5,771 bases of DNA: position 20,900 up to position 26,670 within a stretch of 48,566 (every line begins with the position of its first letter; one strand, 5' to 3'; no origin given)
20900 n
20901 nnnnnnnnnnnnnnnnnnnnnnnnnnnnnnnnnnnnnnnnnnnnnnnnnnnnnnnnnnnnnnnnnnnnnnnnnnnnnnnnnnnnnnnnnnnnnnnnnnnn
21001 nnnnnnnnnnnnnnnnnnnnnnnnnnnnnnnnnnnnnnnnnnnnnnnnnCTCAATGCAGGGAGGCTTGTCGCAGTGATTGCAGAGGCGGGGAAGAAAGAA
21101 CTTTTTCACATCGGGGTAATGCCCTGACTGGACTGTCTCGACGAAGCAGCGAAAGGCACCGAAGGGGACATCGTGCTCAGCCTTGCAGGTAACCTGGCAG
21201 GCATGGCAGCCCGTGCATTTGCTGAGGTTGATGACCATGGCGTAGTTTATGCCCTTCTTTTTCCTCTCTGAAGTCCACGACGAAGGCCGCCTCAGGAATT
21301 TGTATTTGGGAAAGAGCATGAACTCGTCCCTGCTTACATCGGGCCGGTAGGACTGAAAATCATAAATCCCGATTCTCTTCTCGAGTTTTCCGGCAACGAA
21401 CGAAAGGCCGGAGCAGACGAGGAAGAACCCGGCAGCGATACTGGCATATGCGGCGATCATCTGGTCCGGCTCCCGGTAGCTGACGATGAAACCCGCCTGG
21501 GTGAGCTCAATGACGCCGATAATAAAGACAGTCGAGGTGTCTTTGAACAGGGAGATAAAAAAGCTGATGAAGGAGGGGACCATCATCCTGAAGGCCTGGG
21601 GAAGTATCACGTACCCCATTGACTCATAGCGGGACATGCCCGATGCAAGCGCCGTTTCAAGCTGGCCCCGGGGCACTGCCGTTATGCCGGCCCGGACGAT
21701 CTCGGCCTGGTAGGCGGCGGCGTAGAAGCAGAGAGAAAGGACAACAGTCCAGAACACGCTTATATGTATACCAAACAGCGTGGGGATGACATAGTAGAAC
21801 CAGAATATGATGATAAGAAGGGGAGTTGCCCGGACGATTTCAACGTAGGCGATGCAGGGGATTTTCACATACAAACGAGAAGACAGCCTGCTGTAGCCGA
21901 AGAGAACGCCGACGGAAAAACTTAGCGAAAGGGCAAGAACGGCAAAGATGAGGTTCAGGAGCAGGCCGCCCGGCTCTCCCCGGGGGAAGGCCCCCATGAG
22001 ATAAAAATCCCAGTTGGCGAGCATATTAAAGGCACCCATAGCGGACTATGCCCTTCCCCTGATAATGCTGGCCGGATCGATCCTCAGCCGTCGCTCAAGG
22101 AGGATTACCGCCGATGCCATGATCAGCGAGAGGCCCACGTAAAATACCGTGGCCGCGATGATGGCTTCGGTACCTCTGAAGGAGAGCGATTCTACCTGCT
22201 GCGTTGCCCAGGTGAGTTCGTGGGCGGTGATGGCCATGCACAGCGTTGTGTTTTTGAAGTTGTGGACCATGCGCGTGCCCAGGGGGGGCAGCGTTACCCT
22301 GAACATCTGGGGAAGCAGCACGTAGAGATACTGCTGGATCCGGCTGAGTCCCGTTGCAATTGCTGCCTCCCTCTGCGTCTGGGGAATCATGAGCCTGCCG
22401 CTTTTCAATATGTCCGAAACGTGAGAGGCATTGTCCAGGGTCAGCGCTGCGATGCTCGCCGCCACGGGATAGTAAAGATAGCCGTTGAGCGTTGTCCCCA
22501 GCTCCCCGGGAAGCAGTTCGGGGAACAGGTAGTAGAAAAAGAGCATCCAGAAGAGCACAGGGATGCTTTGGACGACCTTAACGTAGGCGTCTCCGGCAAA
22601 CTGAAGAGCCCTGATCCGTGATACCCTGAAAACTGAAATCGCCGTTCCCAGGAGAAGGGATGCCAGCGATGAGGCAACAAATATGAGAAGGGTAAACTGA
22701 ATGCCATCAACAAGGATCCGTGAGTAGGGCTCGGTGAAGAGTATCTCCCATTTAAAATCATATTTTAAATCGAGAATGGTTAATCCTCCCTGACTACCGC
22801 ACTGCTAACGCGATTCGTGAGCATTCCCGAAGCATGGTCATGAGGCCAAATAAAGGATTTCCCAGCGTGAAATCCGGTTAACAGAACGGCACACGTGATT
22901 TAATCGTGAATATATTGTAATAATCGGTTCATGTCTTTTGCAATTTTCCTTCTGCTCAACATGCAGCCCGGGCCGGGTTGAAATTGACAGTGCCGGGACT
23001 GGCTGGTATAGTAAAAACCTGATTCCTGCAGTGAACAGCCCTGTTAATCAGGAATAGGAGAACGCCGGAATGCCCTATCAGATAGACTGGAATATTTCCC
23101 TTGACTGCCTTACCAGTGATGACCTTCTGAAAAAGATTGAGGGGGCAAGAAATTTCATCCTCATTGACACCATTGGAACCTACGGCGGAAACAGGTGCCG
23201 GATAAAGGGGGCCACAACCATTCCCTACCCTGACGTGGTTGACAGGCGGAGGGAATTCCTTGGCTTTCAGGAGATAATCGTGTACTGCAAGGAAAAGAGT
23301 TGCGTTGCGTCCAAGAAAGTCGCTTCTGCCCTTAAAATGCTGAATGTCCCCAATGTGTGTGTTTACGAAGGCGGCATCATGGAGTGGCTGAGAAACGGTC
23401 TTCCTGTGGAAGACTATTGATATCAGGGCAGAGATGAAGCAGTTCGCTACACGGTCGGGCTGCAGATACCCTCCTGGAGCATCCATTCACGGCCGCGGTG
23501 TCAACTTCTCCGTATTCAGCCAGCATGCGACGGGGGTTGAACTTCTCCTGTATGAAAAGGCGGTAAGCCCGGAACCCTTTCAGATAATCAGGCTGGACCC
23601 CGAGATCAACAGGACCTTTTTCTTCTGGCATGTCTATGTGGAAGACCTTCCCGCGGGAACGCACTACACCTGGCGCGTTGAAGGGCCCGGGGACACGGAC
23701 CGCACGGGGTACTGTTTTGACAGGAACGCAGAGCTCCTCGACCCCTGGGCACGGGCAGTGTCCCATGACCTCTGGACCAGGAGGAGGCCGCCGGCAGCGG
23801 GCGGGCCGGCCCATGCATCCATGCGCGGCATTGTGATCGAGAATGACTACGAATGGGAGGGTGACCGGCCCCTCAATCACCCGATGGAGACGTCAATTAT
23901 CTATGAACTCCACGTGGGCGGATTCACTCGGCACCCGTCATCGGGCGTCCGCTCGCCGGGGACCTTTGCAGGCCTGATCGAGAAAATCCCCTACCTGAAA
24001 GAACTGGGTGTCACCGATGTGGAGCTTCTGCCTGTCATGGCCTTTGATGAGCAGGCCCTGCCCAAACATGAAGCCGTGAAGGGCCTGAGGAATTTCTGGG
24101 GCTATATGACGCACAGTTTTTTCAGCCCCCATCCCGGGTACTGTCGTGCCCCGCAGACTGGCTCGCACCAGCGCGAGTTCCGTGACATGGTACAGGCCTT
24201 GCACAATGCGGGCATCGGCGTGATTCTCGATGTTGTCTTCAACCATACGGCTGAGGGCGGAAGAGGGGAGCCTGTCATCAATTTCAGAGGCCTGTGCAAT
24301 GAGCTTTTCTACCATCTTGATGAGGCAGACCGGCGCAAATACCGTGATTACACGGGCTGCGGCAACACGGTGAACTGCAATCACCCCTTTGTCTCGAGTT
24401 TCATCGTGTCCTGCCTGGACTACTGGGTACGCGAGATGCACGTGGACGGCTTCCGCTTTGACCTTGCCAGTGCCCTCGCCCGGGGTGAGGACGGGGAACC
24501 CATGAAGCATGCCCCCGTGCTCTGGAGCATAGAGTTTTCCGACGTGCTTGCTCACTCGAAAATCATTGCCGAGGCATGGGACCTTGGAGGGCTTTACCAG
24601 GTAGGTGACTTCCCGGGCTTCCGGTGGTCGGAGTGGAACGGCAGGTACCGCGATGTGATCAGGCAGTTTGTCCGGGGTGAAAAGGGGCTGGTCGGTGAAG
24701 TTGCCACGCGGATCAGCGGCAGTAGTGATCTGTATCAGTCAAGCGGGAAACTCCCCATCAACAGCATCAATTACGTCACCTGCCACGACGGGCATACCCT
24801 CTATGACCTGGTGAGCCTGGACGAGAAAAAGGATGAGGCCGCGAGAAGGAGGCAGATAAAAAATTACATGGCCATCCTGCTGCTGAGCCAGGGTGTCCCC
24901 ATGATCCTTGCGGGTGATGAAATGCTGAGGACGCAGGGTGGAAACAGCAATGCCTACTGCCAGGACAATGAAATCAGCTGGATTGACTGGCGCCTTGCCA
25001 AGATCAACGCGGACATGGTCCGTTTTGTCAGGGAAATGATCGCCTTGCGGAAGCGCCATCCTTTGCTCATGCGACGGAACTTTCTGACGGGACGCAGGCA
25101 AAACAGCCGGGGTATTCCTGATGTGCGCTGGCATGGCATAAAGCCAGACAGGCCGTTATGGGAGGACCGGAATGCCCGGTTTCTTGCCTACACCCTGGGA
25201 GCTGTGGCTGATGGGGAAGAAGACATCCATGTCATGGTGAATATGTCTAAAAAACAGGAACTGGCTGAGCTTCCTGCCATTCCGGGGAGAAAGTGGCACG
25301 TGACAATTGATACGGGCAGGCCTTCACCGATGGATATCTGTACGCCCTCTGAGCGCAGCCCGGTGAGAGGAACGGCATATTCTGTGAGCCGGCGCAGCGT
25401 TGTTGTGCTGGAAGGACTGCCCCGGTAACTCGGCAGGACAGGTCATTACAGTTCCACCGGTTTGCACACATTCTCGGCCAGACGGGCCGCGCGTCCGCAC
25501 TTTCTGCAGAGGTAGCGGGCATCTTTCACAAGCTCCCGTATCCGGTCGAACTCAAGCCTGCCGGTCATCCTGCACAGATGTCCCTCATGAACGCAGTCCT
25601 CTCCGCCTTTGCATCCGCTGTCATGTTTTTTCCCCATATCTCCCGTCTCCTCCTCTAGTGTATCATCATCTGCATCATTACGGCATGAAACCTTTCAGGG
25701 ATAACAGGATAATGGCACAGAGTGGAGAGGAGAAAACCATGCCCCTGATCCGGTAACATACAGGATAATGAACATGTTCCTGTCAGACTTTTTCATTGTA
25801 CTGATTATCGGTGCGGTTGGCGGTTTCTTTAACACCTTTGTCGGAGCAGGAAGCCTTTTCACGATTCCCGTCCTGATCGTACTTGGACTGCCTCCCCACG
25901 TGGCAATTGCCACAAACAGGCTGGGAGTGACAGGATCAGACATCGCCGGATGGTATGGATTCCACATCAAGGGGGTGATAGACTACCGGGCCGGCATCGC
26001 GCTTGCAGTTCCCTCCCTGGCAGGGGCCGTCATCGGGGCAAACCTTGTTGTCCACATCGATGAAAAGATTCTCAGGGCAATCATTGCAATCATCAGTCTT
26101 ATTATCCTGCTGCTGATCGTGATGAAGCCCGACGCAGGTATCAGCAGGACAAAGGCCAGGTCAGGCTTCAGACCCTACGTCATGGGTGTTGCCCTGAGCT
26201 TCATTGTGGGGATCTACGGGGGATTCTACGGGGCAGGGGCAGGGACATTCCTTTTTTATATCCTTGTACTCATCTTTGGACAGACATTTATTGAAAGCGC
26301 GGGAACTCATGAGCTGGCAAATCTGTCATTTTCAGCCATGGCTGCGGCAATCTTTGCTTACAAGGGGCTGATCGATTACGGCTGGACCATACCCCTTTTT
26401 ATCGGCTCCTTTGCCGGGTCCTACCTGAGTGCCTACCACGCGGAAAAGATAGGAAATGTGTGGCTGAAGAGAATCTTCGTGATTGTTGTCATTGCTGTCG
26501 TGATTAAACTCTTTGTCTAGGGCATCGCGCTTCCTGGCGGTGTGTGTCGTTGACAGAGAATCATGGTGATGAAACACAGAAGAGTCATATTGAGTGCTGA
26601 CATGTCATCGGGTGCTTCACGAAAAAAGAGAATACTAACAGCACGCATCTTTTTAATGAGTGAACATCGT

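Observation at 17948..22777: ABC importer permease fused in frame to a four-cluster ferredoxin and a molybdopterin oxidoreductase: a transporter-tethered molybdoenzyme with no conventional anchor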

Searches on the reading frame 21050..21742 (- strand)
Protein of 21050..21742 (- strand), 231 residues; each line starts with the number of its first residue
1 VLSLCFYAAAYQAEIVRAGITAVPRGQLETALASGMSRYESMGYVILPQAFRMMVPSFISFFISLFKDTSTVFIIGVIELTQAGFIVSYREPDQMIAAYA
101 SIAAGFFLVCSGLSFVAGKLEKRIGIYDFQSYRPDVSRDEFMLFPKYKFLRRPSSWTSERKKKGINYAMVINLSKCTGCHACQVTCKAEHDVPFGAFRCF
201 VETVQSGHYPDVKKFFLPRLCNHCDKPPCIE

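Call 64: search_protein_representatives(protein=window:21050-21742:-)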
Query: 231 residues. Proteins with E-value up to 0.001 (for the whole library): 13706; up to 1e-10: 3183; up to 1e-30: 9. The best 150 are listed.
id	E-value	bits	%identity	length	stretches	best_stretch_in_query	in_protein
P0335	7.5e-50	186.4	58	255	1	1-151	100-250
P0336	3.9e-39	151.4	71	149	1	1-100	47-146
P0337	7.4e-38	147.2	58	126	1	28-145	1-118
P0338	5.6e-36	141.0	42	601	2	2-127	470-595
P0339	1.6e-35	139.6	48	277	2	7-88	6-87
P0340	8.6e-33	130.6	36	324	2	4-126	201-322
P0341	4.5e-32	128.3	38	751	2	2-131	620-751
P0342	4.5e-31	125.0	39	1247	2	2-126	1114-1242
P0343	1.0e-30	123.8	37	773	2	3-124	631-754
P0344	3.1e-30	122.3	35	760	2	3-121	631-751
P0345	3.5e-30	122.1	36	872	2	4-126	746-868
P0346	6.1e-30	121.3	42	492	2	1-114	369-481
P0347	8.6e-30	120.8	48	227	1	3-126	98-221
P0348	1.5e-29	120.0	40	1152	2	4-126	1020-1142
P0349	3.7e-29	118.8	46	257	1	2-134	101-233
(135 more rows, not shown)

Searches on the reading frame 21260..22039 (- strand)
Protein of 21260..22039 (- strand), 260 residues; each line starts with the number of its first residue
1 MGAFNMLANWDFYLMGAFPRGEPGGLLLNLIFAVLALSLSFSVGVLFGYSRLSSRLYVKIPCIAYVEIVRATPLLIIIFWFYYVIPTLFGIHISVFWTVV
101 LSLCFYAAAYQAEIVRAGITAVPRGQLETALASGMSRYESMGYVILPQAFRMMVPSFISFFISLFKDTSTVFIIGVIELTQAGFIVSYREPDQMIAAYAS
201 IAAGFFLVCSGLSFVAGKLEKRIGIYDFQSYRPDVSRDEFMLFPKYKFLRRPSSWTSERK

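Call 35: search_solved_structures(query=window:21260-22039:-, max_evalue=0.001, show_alignments=1)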
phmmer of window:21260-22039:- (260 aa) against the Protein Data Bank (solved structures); distinct sequences matched with E-value up to 0.001: 2.
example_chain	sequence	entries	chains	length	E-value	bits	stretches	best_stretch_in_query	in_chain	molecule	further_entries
4yms_D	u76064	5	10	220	2.9e-26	96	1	23-224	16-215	ABC-type amino acid transport system, permease component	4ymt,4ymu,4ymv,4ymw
3dhw_A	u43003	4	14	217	0.00094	22.3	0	27-188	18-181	D-methionine transport system permease protein metI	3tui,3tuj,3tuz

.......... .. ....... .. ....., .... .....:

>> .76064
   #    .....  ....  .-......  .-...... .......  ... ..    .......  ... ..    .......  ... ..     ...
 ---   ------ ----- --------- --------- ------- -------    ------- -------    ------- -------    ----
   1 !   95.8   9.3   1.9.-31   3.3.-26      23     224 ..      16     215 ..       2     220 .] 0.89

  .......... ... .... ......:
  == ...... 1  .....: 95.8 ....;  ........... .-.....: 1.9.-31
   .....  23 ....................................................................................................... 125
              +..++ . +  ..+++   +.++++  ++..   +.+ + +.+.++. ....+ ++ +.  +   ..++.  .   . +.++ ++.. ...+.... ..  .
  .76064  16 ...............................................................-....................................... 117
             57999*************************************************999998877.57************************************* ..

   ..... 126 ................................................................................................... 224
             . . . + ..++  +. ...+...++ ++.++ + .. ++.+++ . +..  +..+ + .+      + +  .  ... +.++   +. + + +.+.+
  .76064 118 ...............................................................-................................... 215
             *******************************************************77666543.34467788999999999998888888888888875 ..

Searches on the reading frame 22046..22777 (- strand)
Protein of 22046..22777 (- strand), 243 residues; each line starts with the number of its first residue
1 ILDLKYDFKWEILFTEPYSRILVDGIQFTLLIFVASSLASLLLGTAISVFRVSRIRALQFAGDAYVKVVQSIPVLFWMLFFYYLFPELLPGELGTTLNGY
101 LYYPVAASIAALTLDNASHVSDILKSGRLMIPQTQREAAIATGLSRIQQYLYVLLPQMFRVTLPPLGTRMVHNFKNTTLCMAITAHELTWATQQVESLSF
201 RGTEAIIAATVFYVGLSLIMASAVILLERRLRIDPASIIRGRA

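Call 3: search_protein_families(library=pfam, proteins=[window:22046-22777:-], max_evalue=0.01)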
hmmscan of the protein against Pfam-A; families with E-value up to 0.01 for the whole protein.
window:22046-22777:- (243 aa): 1 family
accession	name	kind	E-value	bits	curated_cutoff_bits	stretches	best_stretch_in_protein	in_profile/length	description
PF00528.27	BPD_transp_1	-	4.8e-15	56.2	26.4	1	47-232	8-183/184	Binding-protein-dependent transport system inner membrane component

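Call 4: search_protein_families(library=ncbifam, proteins=[window:22046-22777:-], max_evalue=0.01)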
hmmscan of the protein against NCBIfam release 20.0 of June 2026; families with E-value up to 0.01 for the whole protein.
window:22046-22777:- (243 aa): 12 families
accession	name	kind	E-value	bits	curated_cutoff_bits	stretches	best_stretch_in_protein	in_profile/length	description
NF007028.0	PRK09494.1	equivalog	9.7e-29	100.8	303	1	19-233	12-218/219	glutamine ABC transporter permease GlnP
NF011687.0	PRK15107.1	equivalog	5.8e-25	88.5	318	1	6-230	2-222/224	glutamate/aspartate ABC transporter permease GltK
TIGR03003.1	ectoine_ehuD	equivalog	1e-23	84.4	205.2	1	8-231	1-212/212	ectoine/hydroxyectoine ABC transporter permease subunit EhuD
NF011680.0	PRK15100.1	equivalog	1.1e-22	81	300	1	21-231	14-214/222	cystine ABC transporter permease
TIGR03004.1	ectoine_ehuC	equivalog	1.2e-20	74.3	196.95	1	20-232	5-207/214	ectoine/hydroxyectoine ABC transporter permease subunit EhuC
NF011651.0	PRK15069.1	subfamily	9.8e-18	64.4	306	1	10-230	10-227/237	histidine ABC transporter permease HisM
NF008337.0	PRK11123.1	equivalog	4.1e-16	59.2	277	1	22-230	7-229/238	arginine ABC transporter permease ArtQ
NF011714.0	PRK15135.1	subfamily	1.9e-15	57.3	319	1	17-231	4-219/228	histidine ABC transporter permease HisQ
NF008336.0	PRK11122.1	equivalog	7.2e-14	52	248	1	18-230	4-214/222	arginine ABC transporter permease ArtM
TIGR01726.1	HEQRo_perm_3TM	subfamily_domain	9.8e-14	51.7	42.2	1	21-125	4-98/99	ABC transporter permease subunit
TIGR01097.1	PhnE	equivalog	0.0015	18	216.7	0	108-176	130-198/252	phosphonate ABC transporter, permease protein PhnE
NF008049.0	PRK10782.1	subfamily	0.0061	16.3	212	1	16-194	3-178/217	methionine ABC transporter permease MetI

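Call 40: find_homologous_proteins(query=window:22046-22777:-, max_evalue=1e-20)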
Query window:22046-22777:- (243 aa): 309 proteins with E <= 1e-20 among 1678 candidates; the best 120 are listed.
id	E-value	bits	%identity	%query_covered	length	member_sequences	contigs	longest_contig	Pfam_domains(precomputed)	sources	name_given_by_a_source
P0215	1.7e-109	383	71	100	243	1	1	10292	PF00528.28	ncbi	-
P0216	1.0e-107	377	71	99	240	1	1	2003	PF00528.28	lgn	-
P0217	1.4e-107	377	71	98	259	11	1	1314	PF00528.28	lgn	-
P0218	9.8e-107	374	73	100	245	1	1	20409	PF00528.28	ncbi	-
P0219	1.1e-106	374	89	81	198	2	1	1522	PF00528.28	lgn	-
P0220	1.3e-105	370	70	99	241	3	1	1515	PF00528.28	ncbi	-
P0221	1.6e-104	367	70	100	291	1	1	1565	PF00528.28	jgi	-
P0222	6.0e-104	365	72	100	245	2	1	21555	PF00528.28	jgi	-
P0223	3.4e-102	359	72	100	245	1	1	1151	PF00528.28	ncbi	-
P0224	1.1e-101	357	68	98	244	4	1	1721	PF00528.28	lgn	-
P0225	1.1e-100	354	78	85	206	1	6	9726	PF00528.28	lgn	-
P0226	1.6e-98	347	66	99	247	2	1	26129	PF00528.28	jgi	jgi:polar amino acid transport system permease protein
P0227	2.5e-98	346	99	68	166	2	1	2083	PF00528.28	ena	-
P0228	1.6e-97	344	65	99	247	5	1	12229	PF00528.28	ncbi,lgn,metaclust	metaclust:\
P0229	9.3e-97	341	66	98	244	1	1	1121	PF00528.28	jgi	jgi:polar amino acid transport system permease protein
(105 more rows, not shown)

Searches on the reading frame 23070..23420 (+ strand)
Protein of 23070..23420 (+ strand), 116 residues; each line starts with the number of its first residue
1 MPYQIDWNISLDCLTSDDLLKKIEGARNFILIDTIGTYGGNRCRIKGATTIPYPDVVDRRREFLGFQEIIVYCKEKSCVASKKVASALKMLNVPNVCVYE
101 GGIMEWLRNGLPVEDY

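Call 29: search_protein_families(library=pfam, proteins=[window:23070-23420:+], max_evalue=0.001)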
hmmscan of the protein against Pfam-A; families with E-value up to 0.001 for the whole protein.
window:23070-23420:+ (116 aa): 1 family
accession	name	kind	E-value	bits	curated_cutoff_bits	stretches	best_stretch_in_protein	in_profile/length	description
PF00581.25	Rhodanese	-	1e-09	39.2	22.2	1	18-108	4-101/102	Rhodanese-like domain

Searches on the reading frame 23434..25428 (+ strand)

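Call 29: search_protein_families(library=pfam, proteins=[window:23434-25428:+], max_evalue=0.001)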
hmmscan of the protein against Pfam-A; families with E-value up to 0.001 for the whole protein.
window:23434-25428:+ (664 aa): 3 families
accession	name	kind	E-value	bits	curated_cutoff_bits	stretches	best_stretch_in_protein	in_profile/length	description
PF00128.31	Alpha-amylase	-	8.3e-19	68.6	22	1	174-274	14-94/446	Alpha amylase, catalytic domain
PF21156.3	ISOA1-3_C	-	1.6e-14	54.5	27.3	1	565-645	1-78/106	Isoamylase 1-3, C-terminal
PF02922.24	CBM_48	-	7.2e-14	52.3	22.4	1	15-106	3-83/83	Carbohydrate-binding module 48 (Isoamylase N-terminal domain)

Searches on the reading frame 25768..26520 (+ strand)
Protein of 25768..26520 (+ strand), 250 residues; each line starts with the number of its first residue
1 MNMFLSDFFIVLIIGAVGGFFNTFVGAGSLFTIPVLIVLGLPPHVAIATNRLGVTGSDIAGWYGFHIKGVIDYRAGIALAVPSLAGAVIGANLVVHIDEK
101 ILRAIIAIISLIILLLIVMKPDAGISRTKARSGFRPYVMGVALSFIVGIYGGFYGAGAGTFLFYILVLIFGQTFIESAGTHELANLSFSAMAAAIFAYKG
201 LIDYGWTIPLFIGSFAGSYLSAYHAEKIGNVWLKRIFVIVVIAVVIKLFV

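Call 29: search_protein_families(library=pfam, proteins=[window:25768-26520:+], max_evalue=0.001)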
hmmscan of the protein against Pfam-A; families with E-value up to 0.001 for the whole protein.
window:25768-26520:+ (250 aa): 1 family
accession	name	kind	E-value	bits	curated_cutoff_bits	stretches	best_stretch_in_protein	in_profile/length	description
PF01925.25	TauE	-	3.8e-43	148.3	32.6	1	12-248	2-237/237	Sulfite exporter TauE/SafE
